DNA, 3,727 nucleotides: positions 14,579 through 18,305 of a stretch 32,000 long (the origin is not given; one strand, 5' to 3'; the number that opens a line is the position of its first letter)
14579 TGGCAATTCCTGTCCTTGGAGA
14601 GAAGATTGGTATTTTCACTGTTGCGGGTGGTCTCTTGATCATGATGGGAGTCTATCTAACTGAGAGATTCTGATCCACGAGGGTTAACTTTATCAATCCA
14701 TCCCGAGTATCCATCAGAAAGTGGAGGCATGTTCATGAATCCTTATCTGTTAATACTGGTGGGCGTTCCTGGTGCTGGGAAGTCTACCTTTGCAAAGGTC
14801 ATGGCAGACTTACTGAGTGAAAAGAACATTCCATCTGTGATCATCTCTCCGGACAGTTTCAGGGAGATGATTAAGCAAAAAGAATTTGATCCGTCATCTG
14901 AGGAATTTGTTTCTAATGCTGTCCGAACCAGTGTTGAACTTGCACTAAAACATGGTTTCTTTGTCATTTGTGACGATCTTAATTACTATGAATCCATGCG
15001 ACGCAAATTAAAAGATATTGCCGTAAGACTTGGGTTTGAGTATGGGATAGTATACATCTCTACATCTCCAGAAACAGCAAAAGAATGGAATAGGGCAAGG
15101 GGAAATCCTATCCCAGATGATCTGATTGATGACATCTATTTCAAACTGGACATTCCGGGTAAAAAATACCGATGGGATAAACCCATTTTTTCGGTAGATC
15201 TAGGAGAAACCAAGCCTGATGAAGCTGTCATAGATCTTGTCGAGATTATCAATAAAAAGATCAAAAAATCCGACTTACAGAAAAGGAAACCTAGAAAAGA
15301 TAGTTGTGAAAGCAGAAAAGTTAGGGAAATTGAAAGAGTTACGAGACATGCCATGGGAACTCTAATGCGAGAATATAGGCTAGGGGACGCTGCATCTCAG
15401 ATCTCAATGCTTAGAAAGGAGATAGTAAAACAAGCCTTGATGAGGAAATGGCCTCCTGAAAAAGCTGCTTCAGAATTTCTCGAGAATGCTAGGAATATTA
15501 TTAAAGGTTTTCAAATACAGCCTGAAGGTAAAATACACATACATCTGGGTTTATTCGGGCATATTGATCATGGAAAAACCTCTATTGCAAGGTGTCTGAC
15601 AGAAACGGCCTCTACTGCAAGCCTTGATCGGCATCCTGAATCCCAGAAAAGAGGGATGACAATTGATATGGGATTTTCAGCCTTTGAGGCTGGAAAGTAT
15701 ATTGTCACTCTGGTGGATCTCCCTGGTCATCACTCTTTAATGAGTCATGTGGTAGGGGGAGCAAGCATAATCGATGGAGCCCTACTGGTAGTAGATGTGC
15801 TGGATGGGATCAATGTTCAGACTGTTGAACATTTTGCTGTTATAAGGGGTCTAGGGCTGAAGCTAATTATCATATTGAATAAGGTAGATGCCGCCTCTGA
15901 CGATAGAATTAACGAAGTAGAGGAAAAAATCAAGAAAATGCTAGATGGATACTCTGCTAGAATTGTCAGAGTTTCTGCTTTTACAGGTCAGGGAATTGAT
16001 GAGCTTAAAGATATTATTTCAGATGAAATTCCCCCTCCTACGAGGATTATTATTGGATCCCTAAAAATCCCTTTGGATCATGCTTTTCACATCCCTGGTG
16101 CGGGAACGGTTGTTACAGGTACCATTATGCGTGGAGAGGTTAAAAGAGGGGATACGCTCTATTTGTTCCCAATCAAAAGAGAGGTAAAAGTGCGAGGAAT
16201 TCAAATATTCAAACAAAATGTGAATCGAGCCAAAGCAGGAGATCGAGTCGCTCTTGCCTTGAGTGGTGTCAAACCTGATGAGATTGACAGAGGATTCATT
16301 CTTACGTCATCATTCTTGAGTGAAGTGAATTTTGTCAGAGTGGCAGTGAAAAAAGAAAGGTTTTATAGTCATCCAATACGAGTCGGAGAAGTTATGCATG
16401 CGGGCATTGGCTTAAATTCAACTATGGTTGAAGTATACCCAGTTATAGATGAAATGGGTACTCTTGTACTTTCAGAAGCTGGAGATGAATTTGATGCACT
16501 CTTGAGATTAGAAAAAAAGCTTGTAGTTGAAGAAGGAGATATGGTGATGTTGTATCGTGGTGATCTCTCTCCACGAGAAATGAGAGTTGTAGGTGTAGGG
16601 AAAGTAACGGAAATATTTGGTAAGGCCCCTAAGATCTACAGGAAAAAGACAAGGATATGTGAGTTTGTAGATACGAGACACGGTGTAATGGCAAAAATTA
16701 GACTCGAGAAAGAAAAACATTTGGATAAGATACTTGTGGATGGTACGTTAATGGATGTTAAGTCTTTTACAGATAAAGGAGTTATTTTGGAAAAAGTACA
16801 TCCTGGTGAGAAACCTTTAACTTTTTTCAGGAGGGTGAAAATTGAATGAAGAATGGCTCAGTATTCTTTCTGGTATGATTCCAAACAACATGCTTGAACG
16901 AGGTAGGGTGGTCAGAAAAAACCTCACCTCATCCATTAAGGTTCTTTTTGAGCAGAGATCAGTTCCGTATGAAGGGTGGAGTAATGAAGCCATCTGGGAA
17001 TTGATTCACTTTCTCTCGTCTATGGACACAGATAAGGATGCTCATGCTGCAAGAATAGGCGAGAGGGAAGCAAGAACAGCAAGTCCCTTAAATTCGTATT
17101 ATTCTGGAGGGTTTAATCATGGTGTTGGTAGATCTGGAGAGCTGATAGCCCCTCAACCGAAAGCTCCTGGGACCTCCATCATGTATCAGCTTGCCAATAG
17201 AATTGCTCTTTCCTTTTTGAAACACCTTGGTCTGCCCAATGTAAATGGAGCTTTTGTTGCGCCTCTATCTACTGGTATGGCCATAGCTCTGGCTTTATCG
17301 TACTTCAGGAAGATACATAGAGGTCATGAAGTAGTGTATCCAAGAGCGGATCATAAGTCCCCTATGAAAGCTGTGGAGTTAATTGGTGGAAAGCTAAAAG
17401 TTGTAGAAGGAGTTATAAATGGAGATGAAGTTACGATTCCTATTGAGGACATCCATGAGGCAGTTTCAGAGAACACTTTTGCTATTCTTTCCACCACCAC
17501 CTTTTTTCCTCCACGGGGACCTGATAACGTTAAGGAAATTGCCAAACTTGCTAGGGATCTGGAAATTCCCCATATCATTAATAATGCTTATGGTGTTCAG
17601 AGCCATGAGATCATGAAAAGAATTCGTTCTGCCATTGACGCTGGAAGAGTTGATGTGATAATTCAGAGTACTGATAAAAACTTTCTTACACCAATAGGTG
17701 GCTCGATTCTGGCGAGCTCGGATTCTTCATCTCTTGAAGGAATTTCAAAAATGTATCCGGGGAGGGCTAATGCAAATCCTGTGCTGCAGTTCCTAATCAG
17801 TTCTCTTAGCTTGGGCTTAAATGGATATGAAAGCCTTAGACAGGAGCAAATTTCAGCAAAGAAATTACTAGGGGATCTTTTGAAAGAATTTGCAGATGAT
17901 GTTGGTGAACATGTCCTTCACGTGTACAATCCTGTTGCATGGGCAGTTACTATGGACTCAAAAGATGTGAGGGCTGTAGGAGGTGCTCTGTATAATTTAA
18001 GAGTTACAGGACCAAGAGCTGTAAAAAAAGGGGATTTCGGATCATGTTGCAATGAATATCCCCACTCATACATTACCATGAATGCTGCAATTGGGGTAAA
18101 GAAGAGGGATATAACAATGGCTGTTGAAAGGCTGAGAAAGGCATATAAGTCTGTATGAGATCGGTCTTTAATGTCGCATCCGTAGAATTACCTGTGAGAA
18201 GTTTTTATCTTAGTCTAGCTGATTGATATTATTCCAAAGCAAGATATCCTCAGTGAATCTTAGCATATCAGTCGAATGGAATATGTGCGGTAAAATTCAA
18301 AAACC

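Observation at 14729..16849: Single ORF fusing PSTK to the Sec-specific elongation factor SelB, translationally coupled to SepSecS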

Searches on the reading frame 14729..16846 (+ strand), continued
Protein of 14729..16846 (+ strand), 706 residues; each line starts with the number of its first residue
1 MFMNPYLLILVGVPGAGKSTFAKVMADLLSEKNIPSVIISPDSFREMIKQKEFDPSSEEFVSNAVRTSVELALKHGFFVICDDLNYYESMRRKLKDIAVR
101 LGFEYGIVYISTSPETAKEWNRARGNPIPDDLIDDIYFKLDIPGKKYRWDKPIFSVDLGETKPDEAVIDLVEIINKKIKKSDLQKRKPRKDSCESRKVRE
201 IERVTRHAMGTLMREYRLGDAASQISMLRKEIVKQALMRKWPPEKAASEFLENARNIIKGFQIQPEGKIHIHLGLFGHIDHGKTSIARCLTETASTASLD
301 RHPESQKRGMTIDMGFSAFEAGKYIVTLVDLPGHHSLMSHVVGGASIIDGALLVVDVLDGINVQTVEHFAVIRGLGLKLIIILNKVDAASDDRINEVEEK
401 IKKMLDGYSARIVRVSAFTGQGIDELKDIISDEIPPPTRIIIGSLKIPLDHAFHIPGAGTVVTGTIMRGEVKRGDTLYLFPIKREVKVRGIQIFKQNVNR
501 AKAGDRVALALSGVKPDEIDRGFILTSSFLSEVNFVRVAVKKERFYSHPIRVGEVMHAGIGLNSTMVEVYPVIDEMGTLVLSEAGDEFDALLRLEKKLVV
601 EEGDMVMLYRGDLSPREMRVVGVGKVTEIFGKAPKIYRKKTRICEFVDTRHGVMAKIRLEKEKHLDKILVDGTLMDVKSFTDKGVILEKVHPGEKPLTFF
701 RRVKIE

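Call 43: predict_structure(alignment_id=A1)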
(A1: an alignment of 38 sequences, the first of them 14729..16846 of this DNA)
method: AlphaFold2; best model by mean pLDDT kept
length: 706 residues; sequences in the alignment: 38
mean_pLDDT: 85.5   pTM: 0.64
mean pLDDT of the five models: 85.5, 84.2, 83.2, 83.0, 82.0
residues with pLDDT >= 90: 306; 70-90: 338; 50-70: 33; < 50: 29
segments of 3 or more residues with pLDDT < 50: 185-191, 296-315
pLDDT, mean of each block of 10 residues (from residue 1): 79 90 92 90 76 70 90 92 82 92 91 92 86 88 89 92 89 82 49 69 89 79 91 91 87 84 76 86 86 56 42 57 85 70 74 93 90 89 95 96 87 94 95 87 85 81 88 94 92 83 89 91 86 93 92 93 88 90 94 92 90 90 93 91 91 88 87 88 87 90 83
secondary structure, 60 per line:
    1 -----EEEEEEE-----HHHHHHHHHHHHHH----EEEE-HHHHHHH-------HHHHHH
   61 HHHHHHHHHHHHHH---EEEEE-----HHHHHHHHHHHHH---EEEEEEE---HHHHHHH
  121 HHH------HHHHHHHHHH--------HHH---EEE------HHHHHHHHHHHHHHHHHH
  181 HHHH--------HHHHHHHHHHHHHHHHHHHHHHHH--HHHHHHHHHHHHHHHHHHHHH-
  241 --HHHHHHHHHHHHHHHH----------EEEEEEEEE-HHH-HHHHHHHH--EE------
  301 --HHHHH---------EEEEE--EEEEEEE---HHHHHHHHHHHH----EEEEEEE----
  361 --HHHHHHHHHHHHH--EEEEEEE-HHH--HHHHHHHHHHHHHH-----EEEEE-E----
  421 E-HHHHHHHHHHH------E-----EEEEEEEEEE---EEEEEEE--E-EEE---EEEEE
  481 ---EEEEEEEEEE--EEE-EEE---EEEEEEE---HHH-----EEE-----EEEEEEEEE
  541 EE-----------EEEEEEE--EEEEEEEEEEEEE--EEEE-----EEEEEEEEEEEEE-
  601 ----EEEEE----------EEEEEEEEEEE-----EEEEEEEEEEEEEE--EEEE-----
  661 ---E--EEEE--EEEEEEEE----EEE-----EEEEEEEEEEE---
elements in order (helices of 4 or more, strands of 3 or more residues): E6-12 H18-31 E36-39 H41-47 H55-74 E78-82 H88-100 E104-110 H114-123 H130-139 E154-156 H163-184 H193-216 H219-239 H243-258 E269-277 H283-290 H303-307 E317-321 E324-330 H334-345 E350-356 H363-375 E378-384 H391-404 E410-414 H423-433 E446-455 E459-465 E470-472 E476-480 E484-493 E496-498 E500-502 E506-512 E524-526 E532-542 E554-560 E563-575 E578-581 E587-599 E605-609 E620-630 E636-649 E652-655 E667-670 E673-680 E685-687 E693-703
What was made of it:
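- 15305..15502 (+): PSTK C-terminal helical, basic domain (about residues 193-258). It is the homologue of the tRNA(Sec) D-arm-binding domain of M. jannaschii PSTK. AF2 predicts helices 193-216, 219-239 and 243-258 (call 43).
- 15503..15532 (+): Junction or linker (residues 259-268). Its sequence varies between homologues, but the junction stretch (residues 259-269 of the window protein) is 10-12 residues long in all 38 of them. AF2 predicts coil between helix 243-258 and strand 269-277 (call 43).
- On PSTK (L-seryl-tRNA(Sec) kinase; Pfam PF08433 KTI12 family, NCBIfam TIGR03574): Three helices are predicted at 193-258 (call 43).
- Checked: The model shows a coil of about 10 residues (259-268) between the last PSTK helix and the first G-domain strand (call 43).
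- The AF2 model has mean pLDDT 85.5 (call 43). pTM is only 0.64, so the relative placement of the PSTK and SelB halves is not established (call 43).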

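Call 48: fold_search(model_id=the predicted structure, library=pdb)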
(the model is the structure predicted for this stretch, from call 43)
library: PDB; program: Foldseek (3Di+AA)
matches with E <= 10: 1831; with E <= 0.001: 1171
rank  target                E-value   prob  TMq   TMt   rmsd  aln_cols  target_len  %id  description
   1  4ac9_B                2.6e-41  1.00  0.49  0.74   6.7       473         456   34  CRYSTAL STRUCTURE OF TRANSLATION ELONGATION FACTOR SELB FROM METHANOCOCCUS MARIPALUDIS IN COMPLEX WITH GDP (released 2012-08-22)
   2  4ac9_C                1.1e-40  1.00  0.52  0.75   6.3       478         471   36  CRYSTAL STRUCTURE OF TRANSLATION ELONGATION FACTOR SELB FROM METHANOCOCCUS MARIPALUDIS IN COMPLEX WITH GDP (released 2012-08-22)
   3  4ac9_A                8.5e-39  1.00  0.49  0.76   5.8       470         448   33  CRYSTAL STRUCTURE OF TRANSLATION ELONGATION FACTOR SELB FROM METHANOCOCCUS MARIPALUDIS IN COMPLEX WITH GDP (released 2012-08-22)
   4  4acb_A                9.8e-38  1.00  0.50  0.76   5.7       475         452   33  CRYSTAL STRUCTURE OF TRANSLATION ELONGATION FACTOR SELB FROM METHANOCOCCUS MARIPALUDIS IN COMPLEX WITH THE GTP ANALOGU (released 2012-11-07)
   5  4ac9_D                2.8e-37  1.00  0.50  0.73   5.9       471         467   36  CRYSTAL STRUCTURE OF TRANSLATION ELONGATION FACTOR SELB FROM METHANOCOCCUS MARIPALUDIS IN COMPLEX WITH GDP (released 2012-08-22)
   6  5izl_A                6.2e-32  1.00  0.48  0.65   6.3       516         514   24  The crystal structure of human eEFSec in complex with GDPCP (released 2016-10-12)
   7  1eft                  2.3e-31  1.00  0.44  0.73   5.0       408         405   29  THE CRYSTAL STRUCTURE OF ELONGATION FACTOR EF-TU FROM THERMUS AQUATICUS IN THE GTP CONFORMATION (released 1994-08-31)
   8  1exm                  2.1e-30  1.00  0.44  0.74   5.5       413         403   27  CRYSTAL STRUCTURE OF THERMUS THERMOPHILUS ELONGATION FACTOR TU (EF-TU) IN COMPLEX WITH THE GTP ANALOGUE GPPNHP. (released 2000-06-07)
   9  4lby                  2.3e-30  1.00  0.44  0.74   5.3       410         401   28  Identifying ligand binding hot spots in proteins using brominated fragments (released 2013-09-11)
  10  2c78                  2.3e-30  1.00  0.40  0.67   6.4       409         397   28  EF-Tu complexed with a GTP analog and the antibiotic pulvomycin (released 2006-03-16)
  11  2c77_A                3.4e-30  1.00  0.41  0.68   6.3       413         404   27  EF-Tu complexed with a GTP analog and the antibiotic GE2270 A (released 2006-03-16)
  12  5izl_B                4.5e-30  1.00  0.47  0.65   6.7       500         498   25  The crystal structure of human eEFSec in complex with GDPCP (released 2016-10-12)
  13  5izm_B                5.0e-30  1.00  0.48  0.67   6.2       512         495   25  The crystal structure of human eEFSec in complex with GDPNP (released 2016-10-12)
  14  4h9g                  7.8e-30  1.00  0.43  0.73   5.1       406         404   28  Probing EF-Tu with a very small brominated fragment library identifies the CCA pocket (released 2013-09-11)
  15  4lbv                  9.2e-30  1.00  0.43  0.73   5.4       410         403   27  Identifying ligand binding hot spots in proteins using brominated fragments (released 2013-09-11)
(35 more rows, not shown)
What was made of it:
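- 15533..16846 (+): Archaeal SelB moiety (residues 269-706). The G domain is about 269-435, with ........, DLPGH, NKVD and SAF. Domain II is about 446-527, domain III about 532-630 and domain IV about 636-706. Foldseek top hits are 4AC9/4ACB, with TM-score normalised to the target of 0.73-0.76 over about 470 columns (call 48).
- On Archaeal SelB / EFSec (NCBIfam TIGR00475): Foldseek to 4AC9/4ACB covers about 470 columns, with TM-score normalised to the target of 0.73-0.76 (call 48).
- The fold match covers about 470 columns, with TM-score normalised to the target of 0.73-0.76 (call 48).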

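Call 64: find_encoding_contigs(protein=P0002, flank=10000, max_places=3)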
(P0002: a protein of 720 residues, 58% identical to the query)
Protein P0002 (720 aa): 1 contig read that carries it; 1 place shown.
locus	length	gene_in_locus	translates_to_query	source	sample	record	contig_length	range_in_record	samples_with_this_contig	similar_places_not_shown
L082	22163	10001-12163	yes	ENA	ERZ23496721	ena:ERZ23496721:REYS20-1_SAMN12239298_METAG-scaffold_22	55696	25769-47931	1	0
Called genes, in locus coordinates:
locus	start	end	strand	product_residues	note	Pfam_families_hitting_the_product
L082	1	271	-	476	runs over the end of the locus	PF01409:tRNA-synt_2d, PF17759:tRNA_synthFbeta (faint)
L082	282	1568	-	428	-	PF00579:tRNA-synt_1b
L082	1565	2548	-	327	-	PF02778:tRNA_int_endo_N, PF01974:tRNA_int_endo, PF02778:tRNA_int_endo_N (weak), PF01974:tRNA_int_endo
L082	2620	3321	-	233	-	PF10977:DUF2797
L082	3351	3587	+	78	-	PF01998:DUF131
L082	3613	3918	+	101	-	PF01998:DUF131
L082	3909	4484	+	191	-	PF02887:PK_C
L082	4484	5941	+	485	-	PF01702:TGT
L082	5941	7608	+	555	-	PF01702:TGT, PF17884:DUF5591, PF22176:AF_0587-like_pre-PUA (weak), PF01472:PUA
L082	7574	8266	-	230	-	PF01925:TauE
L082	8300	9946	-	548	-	PF00501:AMP-binding, PF13193:AMP-binding_C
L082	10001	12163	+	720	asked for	PF01583:APS_kinase, PF06414:Zeta_toxin (faint), PF08433:KTI12, PF13671:AAA_33, PF00009:GTP_EFTU, PF01926:MMR_HSR1 (weak), PF02421:FeoB_N, PF03144:GTP_EFTU_D2, +1 more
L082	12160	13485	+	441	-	PF05889:SepSecS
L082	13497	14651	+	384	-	PF07690:MFS_1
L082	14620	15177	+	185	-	PF01966:HD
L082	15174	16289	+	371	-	PF00083:Sugar_tr, PF07690:MFS_1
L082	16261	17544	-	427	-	PF01142:TruD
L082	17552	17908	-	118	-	PF01981:PTH2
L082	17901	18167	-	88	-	PF19023:DUF5749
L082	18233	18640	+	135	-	PF27425:AF0631_N, PF27426:AF0631_C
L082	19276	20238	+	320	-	PF03747:ADP_ribosyl_GH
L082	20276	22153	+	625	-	-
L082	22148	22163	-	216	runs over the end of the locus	PF02811:PHP, PF13263:PHP_C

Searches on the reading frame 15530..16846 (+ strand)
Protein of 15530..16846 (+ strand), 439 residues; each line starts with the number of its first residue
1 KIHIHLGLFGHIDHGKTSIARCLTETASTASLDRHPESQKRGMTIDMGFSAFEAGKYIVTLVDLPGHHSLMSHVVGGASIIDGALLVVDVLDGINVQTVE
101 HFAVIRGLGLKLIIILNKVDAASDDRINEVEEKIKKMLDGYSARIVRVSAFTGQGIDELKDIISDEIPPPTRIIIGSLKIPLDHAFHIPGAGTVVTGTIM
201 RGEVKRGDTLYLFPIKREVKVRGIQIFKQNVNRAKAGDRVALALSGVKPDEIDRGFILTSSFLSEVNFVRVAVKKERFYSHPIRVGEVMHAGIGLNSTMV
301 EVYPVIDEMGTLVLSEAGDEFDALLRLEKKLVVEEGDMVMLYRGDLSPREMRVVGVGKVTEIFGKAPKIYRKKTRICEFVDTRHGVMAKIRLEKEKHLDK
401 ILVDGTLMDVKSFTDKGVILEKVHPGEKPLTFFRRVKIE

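Call 33: search_solved_structures(query=window:15530-16846:+, max_evalue=1e-10, show_alignments=1)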
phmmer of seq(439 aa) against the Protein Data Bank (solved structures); distinct sequences matched with E-value up to 1e-10: 154 (the best 60 are shown).
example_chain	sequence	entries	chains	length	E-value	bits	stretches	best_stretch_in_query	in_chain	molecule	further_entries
4ac9_A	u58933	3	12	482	1e-76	261.9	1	3-362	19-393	MJ0495-LIKE PROTEIN | TRANSLATION ELONGATION FACTOR SELB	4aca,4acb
7zjw_E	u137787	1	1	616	4.7e-50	174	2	59-299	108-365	eEFSec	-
5izk_A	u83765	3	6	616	4.7e-50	174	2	59-299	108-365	Selenocysteine-specific elongation factor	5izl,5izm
5lzb_z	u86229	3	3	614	1.3e-45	159.4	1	8-276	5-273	Selenocysteine-specific elongation factor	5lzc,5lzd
4zu9_A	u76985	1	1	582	2.3e-40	142.1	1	7-312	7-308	Elongation factor SelB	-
6i8r_A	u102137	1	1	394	2.4e-40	142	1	1-260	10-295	Elongation Factor Tu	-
6htw_H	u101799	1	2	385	1.6e-39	139.3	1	1-260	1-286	Elongation Factor Tu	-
1b23_P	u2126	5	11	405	1.8e-39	139.2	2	1-155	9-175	ELONGATION FACTOR TU | OF ELONGATION FACTOR TU (EF-TU)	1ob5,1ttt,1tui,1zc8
4v8q_BZ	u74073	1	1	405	1.8e-39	139.2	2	1-155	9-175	ELONGATION FACTOR TU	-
7vmx_B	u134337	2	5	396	2.6e-39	138.6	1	1-260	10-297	Elongation factor Tu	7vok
1eft_A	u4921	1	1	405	3.1e-39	138.4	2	1-155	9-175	ELONGATION FACTOR TU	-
6gfu_A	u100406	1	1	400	8.1e-39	137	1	1-259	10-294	Elongation Factor Tu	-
7paj_9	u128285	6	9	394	1.3e-38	136.3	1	1-260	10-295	Elongation factor Tu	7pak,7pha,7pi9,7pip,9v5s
7bbn_A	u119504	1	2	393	2.1e-38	135.6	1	1-259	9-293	Elongation Factor Tu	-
4lbv_A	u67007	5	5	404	2.2e-38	135.6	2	1-152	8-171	Elongation factor Tu-A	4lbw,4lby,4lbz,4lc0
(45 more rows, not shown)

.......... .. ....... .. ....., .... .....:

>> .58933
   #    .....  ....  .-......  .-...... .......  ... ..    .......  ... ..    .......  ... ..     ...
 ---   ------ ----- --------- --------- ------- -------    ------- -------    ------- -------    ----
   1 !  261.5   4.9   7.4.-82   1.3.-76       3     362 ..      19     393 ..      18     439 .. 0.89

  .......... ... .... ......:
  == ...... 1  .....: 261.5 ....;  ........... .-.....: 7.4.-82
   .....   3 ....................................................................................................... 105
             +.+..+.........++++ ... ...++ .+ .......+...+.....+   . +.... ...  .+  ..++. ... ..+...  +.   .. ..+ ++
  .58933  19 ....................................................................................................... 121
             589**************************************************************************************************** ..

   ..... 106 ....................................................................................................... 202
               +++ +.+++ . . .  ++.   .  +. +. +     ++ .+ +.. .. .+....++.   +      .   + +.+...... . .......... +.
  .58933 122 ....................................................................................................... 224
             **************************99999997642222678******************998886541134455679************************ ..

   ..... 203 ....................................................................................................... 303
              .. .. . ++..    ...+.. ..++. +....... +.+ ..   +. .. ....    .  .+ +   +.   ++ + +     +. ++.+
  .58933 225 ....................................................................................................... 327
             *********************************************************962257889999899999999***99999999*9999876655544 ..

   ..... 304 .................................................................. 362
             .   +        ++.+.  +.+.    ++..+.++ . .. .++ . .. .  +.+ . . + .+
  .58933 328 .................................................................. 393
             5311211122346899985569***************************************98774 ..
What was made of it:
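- Closest known: Standalone archaeal SelB. Same: Sequence match E 1e-76, and TM-score normalised to the target about 0.75 (calls 33, 48).
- Closest known: Standalone archaeal SelB. Different: The domain IV sequence is divergent: the sequence alignment stops at query residue 362 of 439 (call 33), although the fold match covers it (call 48).
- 15533..16846 (+): M. maripaludis SelB 4AC9, E 1e-76 (call 33).
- The SelB half matches M. maripaludis SelB at E 1e-76 (call 33).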

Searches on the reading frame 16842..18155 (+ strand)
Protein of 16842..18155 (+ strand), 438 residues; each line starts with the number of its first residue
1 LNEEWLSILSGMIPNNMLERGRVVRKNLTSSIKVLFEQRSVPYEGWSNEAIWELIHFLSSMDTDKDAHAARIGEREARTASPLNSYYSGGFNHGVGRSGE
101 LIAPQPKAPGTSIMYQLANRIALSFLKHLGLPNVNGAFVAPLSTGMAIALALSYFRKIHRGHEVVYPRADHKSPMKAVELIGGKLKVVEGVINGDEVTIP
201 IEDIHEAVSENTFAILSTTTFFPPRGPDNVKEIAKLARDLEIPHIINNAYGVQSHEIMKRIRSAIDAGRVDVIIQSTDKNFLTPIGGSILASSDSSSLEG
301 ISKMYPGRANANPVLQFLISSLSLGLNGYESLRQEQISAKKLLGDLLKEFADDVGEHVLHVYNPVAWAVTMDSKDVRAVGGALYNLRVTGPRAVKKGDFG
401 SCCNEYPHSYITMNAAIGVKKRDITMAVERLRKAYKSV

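Call 3: search_protein_families(library=pfam, proteins=[window:16842-18155:+], max_evalue=0.01)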
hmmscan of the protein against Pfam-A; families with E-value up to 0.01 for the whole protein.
window:16842-18155:+ (438 aa): 3 families
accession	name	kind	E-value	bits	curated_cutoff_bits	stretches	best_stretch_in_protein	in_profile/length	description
PF05889.19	SepSecS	-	2.9e-123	411.9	21.1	1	61-435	1-388/389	O-phosphoseryl-tRNA(Sec) selenium transferase, SepSecS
PF01041.23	DegT_DnrJ_EryC1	-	0.002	17.8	19.8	1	143-245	47-143/360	DegT/DnrJ/EryC1/StrS aminotransferase family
PF01212.27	Beta_elim_lyase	-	0.0075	16.1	27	0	195-332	105-215/288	Beta-eliminating lyase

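Call 4: search_protein_families(library=ncbifam, proteins=[window:16842-18155:+], max_evalue=0.01)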
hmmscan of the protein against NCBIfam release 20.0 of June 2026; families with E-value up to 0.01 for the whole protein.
window:16842-18155:+ (438 aa): 3 families
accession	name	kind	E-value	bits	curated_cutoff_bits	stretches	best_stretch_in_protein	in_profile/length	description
TIGR03531.1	selenium_SpcS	equivalog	7.2e-144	479.7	224.85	1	12-435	1-444/444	O-phosphoseryl-tRNA(Sec) selenium transferase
TIGR03812.1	tyr_de_CO2_Arch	equivalog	1.2e-05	24.3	299.4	1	151-251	96-194/375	tyrosine decarboxylase MfnA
NF006810.0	PRK09331.1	subfamily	0.00065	18.6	301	1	159-282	102-225/397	Sep-tRNA:Cys-tRNA synthetase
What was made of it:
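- On SepSecS (TIGR03531): 479.7 bits against 224.85 (call 4).
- Checked: It scores 479.7 bits on TIGR03531 (call 4).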
